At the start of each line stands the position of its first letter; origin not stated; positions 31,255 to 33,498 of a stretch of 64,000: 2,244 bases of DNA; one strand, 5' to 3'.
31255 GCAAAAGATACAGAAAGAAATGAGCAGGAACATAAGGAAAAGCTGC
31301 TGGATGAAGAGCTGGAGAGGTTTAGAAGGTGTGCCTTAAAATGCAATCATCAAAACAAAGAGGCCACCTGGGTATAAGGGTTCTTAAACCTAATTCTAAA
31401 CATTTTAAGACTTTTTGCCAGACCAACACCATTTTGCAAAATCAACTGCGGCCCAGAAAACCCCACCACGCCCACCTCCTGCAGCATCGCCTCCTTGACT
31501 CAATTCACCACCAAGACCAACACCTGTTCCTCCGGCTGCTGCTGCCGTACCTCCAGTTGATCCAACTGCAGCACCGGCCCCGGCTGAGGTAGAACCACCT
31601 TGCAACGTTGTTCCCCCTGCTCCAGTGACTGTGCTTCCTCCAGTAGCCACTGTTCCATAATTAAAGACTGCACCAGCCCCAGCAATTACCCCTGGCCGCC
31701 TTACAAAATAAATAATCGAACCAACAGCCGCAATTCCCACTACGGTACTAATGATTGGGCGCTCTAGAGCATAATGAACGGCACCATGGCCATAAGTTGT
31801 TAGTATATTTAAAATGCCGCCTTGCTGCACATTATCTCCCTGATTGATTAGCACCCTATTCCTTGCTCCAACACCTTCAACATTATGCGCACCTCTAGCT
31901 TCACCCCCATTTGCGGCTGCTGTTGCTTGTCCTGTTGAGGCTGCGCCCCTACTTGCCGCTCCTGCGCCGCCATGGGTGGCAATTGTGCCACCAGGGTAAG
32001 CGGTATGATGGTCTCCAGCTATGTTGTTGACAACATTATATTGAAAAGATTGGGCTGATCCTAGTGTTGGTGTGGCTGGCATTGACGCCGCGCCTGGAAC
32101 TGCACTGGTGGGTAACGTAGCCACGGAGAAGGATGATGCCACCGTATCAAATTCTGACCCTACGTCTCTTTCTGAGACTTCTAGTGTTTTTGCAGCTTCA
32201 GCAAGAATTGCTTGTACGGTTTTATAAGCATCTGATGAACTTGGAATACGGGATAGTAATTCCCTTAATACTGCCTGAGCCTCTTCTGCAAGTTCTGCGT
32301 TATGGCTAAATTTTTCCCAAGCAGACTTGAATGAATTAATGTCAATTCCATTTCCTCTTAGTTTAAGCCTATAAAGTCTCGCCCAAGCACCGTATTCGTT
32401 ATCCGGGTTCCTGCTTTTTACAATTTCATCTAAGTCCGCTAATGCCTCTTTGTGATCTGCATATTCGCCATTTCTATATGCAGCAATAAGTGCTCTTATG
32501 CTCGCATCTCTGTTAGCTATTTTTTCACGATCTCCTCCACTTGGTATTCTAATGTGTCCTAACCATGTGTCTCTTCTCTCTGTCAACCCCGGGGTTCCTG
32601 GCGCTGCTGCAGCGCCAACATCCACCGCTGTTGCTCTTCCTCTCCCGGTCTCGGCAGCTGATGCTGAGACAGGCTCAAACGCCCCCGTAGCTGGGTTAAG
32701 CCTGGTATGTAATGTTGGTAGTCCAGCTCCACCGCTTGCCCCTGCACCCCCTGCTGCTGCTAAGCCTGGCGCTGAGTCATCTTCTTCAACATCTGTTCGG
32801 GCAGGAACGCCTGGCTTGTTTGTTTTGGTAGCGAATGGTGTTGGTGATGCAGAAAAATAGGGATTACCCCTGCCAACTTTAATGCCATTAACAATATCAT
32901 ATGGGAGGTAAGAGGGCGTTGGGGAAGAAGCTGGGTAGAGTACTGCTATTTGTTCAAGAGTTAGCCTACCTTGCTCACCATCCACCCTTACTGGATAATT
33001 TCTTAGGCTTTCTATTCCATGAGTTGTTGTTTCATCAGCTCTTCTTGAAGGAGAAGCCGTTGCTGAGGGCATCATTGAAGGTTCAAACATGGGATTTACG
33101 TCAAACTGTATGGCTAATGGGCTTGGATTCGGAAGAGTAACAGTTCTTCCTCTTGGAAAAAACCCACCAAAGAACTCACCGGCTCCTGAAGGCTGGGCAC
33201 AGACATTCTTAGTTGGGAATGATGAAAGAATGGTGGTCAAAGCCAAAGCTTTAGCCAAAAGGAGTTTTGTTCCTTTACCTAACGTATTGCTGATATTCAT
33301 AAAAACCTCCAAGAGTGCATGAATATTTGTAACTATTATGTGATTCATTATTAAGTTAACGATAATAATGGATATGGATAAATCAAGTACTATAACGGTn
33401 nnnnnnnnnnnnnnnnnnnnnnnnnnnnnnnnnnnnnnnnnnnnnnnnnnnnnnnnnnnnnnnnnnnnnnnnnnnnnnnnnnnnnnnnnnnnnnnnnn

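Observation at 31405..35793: Minus-strand cargo island at the predicted phage genome termini: a Gly-rich secreted membrane protein, a lone recombinase catalytic domain and LysR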

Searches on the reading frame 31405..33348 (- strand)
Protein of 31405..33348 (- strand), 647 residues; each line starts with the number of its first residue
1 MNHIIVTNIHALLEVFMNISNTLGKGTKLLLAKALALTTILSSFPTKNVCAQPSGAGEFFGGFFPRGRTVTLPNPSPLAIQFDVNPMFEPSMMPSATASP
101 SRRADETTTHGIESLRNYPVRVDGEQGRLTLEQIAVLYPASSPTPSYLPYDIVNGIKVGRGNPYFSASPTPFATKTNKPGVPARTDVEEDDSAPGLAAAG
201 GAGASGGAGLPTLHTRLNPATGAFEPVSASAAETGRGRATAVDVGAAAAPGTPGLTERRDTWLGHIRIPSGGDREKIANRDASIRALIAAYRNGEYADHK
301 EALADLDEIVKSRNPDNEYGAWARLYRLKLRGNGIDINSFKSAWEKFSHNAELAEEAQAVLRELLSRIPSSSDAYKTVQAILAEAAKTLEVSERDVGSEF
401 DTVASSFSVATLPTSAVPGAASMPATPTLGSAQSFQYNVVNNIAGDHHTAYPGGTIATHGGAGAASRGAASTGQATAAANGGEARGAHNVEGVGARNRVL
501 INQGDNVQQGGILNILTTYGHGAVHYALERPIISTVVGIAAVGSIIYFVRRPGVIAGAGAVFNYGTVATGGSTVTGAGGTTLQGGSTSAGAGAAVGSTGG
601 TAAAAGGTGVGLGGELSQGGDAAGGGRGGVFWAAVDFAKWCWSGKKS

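Call 5: search_protein_families(library=pfam, proteins=[window:31405-33348:-], max_evalue=0.01)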
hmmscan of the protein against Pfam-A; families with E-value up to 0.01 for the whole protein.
window:31405-33348:- (647 aa): 2 families
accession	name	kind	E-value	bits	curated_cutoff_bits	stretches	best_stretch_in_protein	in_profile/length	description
PF11825.13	Nuc_recep-AF1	-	0.0035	17.8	27.3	1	384-445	27-88/114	Nuclear/hormone receptor activator site AF-1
PF20155.4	TMP_3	-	0.0036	17.5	41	0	338-412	11-85/192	Tape measure protein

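Call 6: search_protein_families(library=phrogs, proteins=[window:31405-33348:-], max_evalue=0.01)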
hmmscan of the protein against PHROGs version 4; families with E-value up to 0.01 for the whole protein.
window:31405-33348:- (647 aa): 0 families

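Call 9: find_encoding_contigs(protein=window:31405-33348:-, flank=10000, max_places=6)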
Protein window:31405-33348:- (647 aa): no gene with exactly this product is on record in the collection.

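Call 11: find_homologous_proteins(query=window:31405-33300:-, max_evalue=0.001)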
Query window:31405-33300:- (631 aa): 1 proteins with E <= 0.001 among 8000 candidates.
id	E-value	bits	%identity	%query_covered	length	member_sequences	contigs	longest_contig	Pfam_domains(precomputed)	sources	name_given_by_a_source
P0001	0.0e+0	1378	100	100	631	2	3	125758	-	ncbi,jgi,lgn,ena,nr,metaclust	ncbi:MAG: hypothetical protein J0G29_02435 [Alphaproteobacteria bacterium]|nr:hypothetical protein [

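Call 16: search_protein_families(library=ncbifam, proteins=[window:31405-33300:-], max_evalue=0.01)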
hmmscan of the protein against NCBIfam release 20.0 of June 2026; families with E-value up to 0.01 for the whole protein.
window:31405-33300:- (631 aa): 0 families
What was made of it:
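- On Integron: No integron-integrase model appears among the NCBIfam hits (call 16).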

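Call 21: predict_structure(protein=window:31405-33300:-)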
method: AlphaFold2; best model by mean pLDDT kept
length: 631 residues; sequences in the alignment: 1
mean_pLDDT: 40.5   pTM: 0.27
mean pLDDT of the five models: 40.5, 35.6, 35.3, 33.2, 32.6
residues with pLDDT >= 90: 0; 70-90: 62; 50-70: 69; < 50: 500
segments of 3 or more residues with pLDDT < 50: 1-7, 22-199, 209-264, 379-631
pLDDT, mean of each block of 10 residues (from residue 1): 47 53 44 33 36 28 25 30 34 34 35 32 30 33 33 29 29 31 34 38 50 35 31 36 34 34 50 64 71 66 70 62 69 73 82 81 82 59 41 33 28 31 28 29 29 30 32 29 31 37 37 32 36 34 31 30 35 30 31 30 33 41 40 31
secondary structure, 60 per line:
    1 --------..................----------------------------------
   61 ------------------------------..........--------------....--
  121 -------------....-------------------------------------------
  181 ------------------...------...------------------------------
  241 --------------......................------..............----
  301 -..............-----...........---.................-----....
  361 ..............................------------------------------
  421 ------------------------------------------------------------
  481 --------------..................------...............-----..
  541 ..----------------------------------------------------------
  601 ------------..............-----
elements in order: H9-26 H91-100 H115-118 H134-137 E199-201 E208-210 H255-276 H283-296 H302-315 H321-331 H335-351 H357-390 H495-512 H519-533 H539-542 H613-626
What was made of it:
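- Tried and rejected: AlphaFold2 on the whole protein was poor (pLDDT 40, call 21).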

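Call 22: search_protein_representatives(protein=window:31405-33300:-)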
Query: 631 residues. Proteins with E-value up to 0.001 (for the whole library): 1; up to 1e-10: 1; up to 1e-30: 1. The best 1 are listed.
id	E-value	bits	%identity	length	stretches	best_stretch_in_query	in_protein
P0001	0.0e+00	1377.7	100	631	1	1-631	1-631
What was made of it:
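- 31405..33300 (-): Cargo gene: a 631-aa Ala/Gly/Thr/Ser/Pro-rich orphan protein. It has a signal-peptide-like N-terminus, a helical-repeat core (about aa 255-390), a transmembrane helix (aa 515-533) and a Gly-rich tail. The ORF is open up to 33348 (647 aa). Only a self-hit in both protein searches (calls 11, 22).
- Tried and rejected: The word-indexed search and the exhaustive HMMER search both returned only the protein itself (calls 11, 22).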

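Call 72: search_protein_families(library=padloc, proteins=[window:31405-33300:-], max_evalue=0.001)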
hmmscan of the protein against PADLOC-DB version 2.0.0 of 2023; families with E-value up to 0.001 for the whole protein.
window:31405-33300:- (631 aa): 0 families
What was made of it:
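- Tried and rejected: Pfam, PHROGs, NCBIfam and PADLOC gave nothing significant (calls 5, 6, 16, 72).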

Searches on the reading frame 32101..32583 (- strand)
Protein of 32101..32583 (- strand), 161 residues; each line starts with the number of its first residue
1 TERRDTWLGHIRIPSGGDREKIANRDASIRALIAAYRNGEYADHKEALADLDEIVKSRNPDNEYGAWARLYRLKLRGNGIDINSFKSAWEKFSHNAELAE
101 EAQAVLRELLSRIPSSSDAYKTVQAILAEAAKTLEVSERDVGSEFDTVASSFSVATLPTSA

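Call 54: predict_structure(protein=window:32101-32583:-)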
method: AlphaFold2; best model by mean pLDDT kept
length: 161 residues; sequences in the alignment: 1
mean_pLDDT: 68.3   pTM: 0.57
mean pLDDT of the five models: 68.3, 66.4, 65.6, 59.5, 50.5
residues with pLDDT >= 90: 1; 70-90: 83; 50-70: 47; < 50: 30
segments of 3 or more residues with pLDDT < 50: 1-25
pLDDT, mean of each block of 10 residues (from residue 1): 40 37 51 68 71 70 80 74 84 84 87 85 88 71 54 50 54
secondary structure, 60 per line:
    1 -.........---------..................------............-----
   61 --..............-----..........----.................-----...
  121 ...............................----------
elements in order: H2-10 H20-37 H44-55 H63-76 H82-91 H96-112 H118-151

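Call 58: fold_search(model_id=the predicted structure, library=pdb)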
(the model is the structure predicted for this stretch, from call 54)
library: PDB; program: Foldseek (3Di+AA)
matches with E <= 10: 654; with E <= 0.001: 0
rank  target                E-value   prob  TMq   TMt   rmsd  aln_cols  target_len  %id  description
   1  6y4l_A                1.8e-01  0.97  0.48  0.31   6.9       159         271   16  Crystal structure of human ER membrane protein complex subunits EMC2 and EMC9 (released 2020-05-27)
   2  9k7x_D                1.8e-01  0.69  0.24  0.40  12.7       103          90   16  Crystal structure of designed calcium-induced homotrimer C3-Ca1-DN*3-20 (released 2025-10-29)
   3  8eq8_A                3.1e-01  0.13  0.18  0.14  16.9       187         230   10  The crystal structure of 14-3-3 Beta containing 3-nitrotyrosine at position Y130 (released 2023-01-25)
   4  8qp5_D                3.3e-01  0.35  0.27  0.22  14.2       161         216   15  Release Complex: BAM bound EspP (SurA released) (released 2024-09-25)
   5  8cqp_C                3.4e-01  0.69  0.34  0.39  10.9       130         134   17  Crystal structure of an 8-repeat consensus TPR superhelix with Calcium (low concentration) (released 2024-03-27)
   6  7obi_B                3.6e-01  0.63  0.33  0.38  10.1       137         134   18  Consensus tetratricopeptide repeat protein type RV4 (released 2022-02-23)
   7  7obi_A                3.6e-01  0.47  0.30  0.34  11.0       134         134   16  Consensus tetratricopeptide repeat protein type RV4 (released 2022-02-23)
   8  5ltw_B                3.6e-01  0.38  0.25  0.19  13.6       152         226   19  Complex of human 14-3-3 sigma CLU1 mutant with phosphorylated heat shock protein B6 (released 2017-02-01)
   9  1nwm                  3.8e-01  0.63  0.26  0.40  16.7       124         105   10  GAT domain of human GGA1 (released 2003-03-25)
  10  8j0n_B                4.0e-01  0.85  0.43  0.26   8.1       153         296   17  cryo-EM structure of human EMC (released 2024-04-03)
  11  3kd7_A                4.2e-01  0.85  0.39  0.55   4.5       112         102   15  Designed TPR module (CTPR390) in complex with its peptide-ligand (Hsp90 peptide) (released 2010-02-02)
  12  1naf                  4.2e-01  0.47  0.27  0.35  18.2       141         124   11  Crystal structure of the human GGA1 GAT domain (released 2003-03-25)
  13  9r1p                  4.5e-01  0.93  0.44  0.54   3.9       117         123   16  Crystal structure of STUB1 complexed with a compound molecule (released 2025-09-17)
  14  6v8o_O                4.5e-01  0.44  0.26  0.12  16.0       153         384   15  RSC core (released 2020-01-15)
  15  2fo7                  4.7e-01  0.54  0.31  0.36  10.5       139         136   16  Crystal structure of an 8 repeat consensus TPR superhelix (trigonal crystal form) (released 2006-03-07)
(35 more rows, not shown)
